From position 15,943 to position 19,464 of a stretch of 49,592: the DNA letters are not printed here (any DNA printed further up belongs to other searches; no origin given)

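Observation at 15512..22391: RavA/ViaA-like AAA+ and vWA pair wired to a giant unknown protein: candidate novel ternary conflict system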

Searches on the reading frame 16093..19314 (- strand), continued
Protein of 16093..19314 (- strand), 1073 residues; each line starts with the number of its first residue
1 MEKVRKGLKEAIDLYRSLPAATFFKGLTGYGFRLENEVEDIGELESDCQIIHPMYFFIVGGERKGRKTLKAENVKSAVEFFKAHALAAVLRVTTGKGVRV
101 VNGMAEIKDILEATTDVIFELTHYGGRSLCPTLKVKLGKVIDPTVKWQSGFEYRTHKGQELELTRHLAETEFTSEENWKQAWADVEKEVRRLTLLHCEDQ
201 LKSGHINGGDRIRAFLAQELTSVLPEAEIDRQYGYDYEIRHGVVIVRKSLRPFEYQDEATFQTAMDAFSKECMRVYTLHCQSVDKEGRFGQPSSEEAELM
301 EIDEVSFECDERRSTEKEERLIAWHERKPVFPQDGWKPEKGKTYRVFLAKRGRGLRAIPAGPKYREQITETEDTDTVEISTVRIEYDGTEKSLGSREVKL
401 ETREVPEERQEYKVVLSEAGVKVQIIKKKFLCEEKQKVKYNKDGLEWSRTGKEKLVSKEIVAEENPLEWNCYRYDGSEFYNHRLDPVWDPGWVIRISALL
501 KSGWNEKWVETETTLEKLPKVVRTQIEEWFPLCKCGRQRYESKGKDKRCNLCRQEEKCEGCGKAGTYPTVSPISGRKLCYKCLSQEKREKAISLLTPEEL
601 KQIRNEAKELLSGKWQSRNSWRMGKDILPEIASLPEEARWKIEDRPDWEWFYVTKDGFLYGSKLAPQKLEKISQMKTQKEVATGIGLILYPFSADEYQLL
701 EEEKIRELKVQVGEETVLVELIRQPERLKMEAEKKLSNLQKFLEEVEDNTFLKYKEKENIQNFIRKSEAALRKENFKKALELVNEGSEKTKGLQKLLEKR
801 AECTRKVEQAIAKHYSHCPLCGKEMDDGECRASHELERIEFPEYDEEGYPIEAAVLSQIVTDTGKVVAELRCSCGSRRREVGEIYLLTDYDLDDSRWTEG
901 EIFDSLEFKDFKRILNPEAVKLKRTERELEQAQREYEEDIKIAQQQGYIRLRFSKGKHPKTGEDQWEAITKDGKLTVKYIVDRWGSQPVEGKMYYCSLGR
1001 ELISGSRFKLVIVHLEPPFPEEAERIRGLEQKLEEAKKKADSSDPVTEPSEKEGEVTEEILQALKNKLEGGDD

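Call 85: fold_search(model_id=the predicted structure, library=viral)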
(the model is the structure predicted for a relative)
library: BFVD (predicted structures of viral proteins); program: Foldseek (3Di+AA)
matches with E <= 10: 382; with E <= 0.001: 0
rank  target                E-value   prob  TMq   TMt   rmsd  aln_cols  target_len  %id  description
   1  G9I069                6.5e-03  0.13  0.07  0.09  27.4       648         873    8  Late expression factor 4 [Helicoverpa zea nudivirus 2]
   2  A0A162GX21            3.5e-02  0.33  0.05  0.12  17.1       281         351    9  LEF-3 [Mocis latipes granulovirus]
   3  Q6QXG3                3.5e-02  0.21  0.05  0.13  25.3       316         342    6  Lef-3 [Agrotis segetum granulosis virus]
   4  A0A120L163            3.5e-02  0.14  0.05  0.11  27.7       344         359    7  Uncharacterized protein [Cnaphalocrocis medinalis granulovirus]
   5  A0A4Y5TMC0            6.4e-02  0.33  0.04  0.19  21.4       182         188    9  (no name in the UniProt tables at hand)
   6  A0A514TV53            7.5e-02  0.09  0.05  0.10  22.6       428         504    7  Putative CytH-like phosphatase [Aeromonas phage D3]
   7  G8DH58                1.3e-01  0.02  0.06  0.06  25.9       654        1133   10  (no name in the UniProt tables at hand)
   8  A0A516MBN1            1.5e-01  0.02  0.05  0.07  38.1       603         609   10  (no name in the UniProt tables at hand)
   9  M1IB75                1.6e-01  0.03  0.05  0.09  26.5       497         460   10  (no name in the UniProt tables at hand)
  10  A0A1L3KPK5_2          2.0e-01  0.02  0.06  0.07  42.1       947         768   10  Putative glycoprotein [Shahe bunya-like virus 2]
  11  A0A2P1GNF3            2.1e-01  0.01  0.04  0.05  33.2       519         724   10  Capsid protein (Fragment) [Nanhai ghost shark astrovirus 2]
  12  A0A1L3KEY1            2.8e-01  0.03  0.04  0.07  40.7       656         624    9  (no name in the UniProt tables at hand)
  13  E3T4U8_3              3.3e-01  0.06  0.06  0.06  26.6       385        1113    6  Uncharacterized protein [Cafeteria roenbergensis virus (strain BV-PW1)]
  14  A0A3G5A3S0            3.3e-01  0.04  0.03  0.10  27.7       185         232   14  Uncharacterized protein [Harvfovirus sp.]
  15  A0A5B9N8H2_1          3.7e-01  0.04  0.08  0.08  34.3       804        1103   11  (no name in the UniProt tables at hand)
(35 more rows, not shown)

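Call 102: search_protein_families(library=pfam, alignment_id=A4, max_evalue=0.00001)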
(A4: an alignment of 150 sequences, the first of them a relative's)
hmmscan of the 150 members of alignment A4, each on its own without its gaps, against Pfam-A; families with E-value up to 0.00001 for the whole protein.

A. member 1, L001:141-545:+ (135 aa): 0 families

B. families by the number of members that match (of 150 scanned): 107 families (the first 25 are shown)
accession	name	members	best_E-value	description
PF00239.26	Resolvase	3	4e-21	Resolvase, N terminal domain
PF07508.19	Recombinase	3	8.3e-15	Recombinase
PF08241.18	Methyltransf_11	3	3.6e-13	Methyltransferase domain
PF01580.24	FtsK_SpoIIIE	2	7.3e-62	FtsK/SpoIIIE family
PF08245.18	Mur_ligase_M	2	4.4e-34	Mur ligase middle domain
PF09397.16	FtsK_gamma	2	4.9e-28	Ftsk gamma domain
PF17854.6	FtsK_alpha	2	1.7e-27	FtsK alpha domain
PF02875.26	Mur_ligase_C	2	1.1e-20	Mur ligase, glutamate ligase domain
PF01850.27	PIN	2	1.6e-19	PIN domain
PF13491.11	FtsK_4TM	2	4.6e-17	4TM region of DNA translocase FtsK/SpoIIIE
PF01978.25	TrmB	2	1.2e-14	Sugar-specific transcriptional regulator TrmB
PF02811.25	PHP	2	1.9e-13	PHP domain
PF13649.12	Methyltransf_25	2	2.4e-12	Methyltransferase domain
PF15919.11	HicB_lk_antitox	2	2.4e-12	HicB_like antitoxin of bacterial toxin-antitoxin system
PF13408.12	Zn_ribbon_recom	2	4.1e-08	Recombinase zinc beta ribbon domain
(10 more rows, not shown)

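Call 105: search_protein_families(library=padloc, alignment_id=A4, max_evalue=0.00001)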
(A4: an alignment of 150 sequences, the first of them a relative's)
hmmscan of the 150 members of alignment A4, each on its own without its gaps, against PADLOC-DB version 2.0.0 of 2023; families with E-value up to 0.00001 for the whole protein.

A. member 1, L001:141-545:+ (135 aa): 3 families
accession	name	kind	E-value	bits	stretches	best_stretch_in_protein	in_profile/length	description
PDLC01138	Unk_01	-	2.8e-18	64.5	1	3-134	2-100/103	"Unknown small protein, sometimes fused to CARF"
PDLC01060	C3a69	-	4.9e-11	41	1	3-133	2-89/102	Unknown function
PDLC01139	Unk_01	-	6e-07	28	1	59-133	7-77/86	"Unknown small protein, sometimes fused to CARF"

B. families by the number of members that match (of 150 scanned): 50 families (the first 25 are shown)
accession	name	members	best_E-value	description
PDLC01138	Unk_01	3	2.8e-26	"Unknown small protein, sometimes fused to CARF"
PDLC01060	C3a69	3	1.3e-11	Unknown function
PDLC02806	SspH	2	7.4e-61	SspH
PDLC02804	SspH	2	1.2e-51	SspH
PDLC04140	mad8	2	8.8e-37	mads_8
PDLC01067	Mvol_0529-fam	2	1.6e-27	DNA binding C-ter.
PDLC04134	mad2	2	9.8e-14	mads_2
PDLC01139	Unk_01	2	2.2e-08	"Unknown small protein, sometimes fused to CARF"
PDLC01376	Csx15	2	5.4e-08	"CAS-I,CAS-III; associated"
PDLC01055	HerA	2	1.7e-06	Type III coevolved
PDLC04787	PDC-S01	1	5.6e-105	-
PDLC00802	Cyclase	1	2.1e-55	oligonucleotide-cyclase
PDLC00823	Cyclase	1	6.8e-47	oligonucleotide-cyclase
PDLC04789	PDC-S01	1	1.3e-46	-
PDLC04790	PDC-S01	1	1.5e-41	-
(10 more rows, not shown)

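Call 108: search_solved_structures(query=L025:11173-12138:-, max_evalue=0.001)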
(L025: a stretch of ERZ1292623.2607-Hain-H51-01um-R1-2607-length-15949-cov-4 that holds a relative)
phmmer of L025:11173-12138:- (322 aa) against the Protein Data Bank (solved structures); distinct sequences matched with E-value up to 0.001: 5.
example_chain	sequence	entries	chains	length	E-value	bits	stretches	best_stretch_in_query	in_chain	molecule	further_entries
6p8u_A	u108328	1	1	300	2.4e-12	49.6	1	117-223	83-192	Nucleotidyltransferase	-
6p82_A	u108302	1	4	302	2.5e-12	49.6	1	117-223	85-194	Nucleotidyltransferase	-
6p8j_C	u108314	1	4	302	5.7e-11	45.1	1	117-223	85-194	Nucleotidyltransferase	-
9sa5_A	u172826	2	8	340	7e-06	28.4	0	15-67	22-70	CD-NTase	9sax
9sa4_A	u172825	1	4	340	7.1e-06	28.4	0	15-67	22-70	CD-NTase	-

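Call 109: search_solved_structures(query=L025:12153-13430:-, max_evalue=0.01)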
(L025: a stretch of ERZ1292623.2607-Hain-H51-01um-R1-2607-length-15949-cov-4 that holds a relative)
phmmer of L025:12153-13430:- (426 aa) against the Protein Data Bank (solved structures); distinct sequences matched with E-value up to 0.01: 0.

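Call 110: search_solved_structures(query=L027:2199-3515:+, max_evalue=1)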
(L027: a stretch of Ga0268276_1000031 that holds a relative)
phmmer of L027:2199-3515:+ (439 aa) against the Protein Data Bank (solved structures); distinct sequences matched with E-value up to 1: 0.
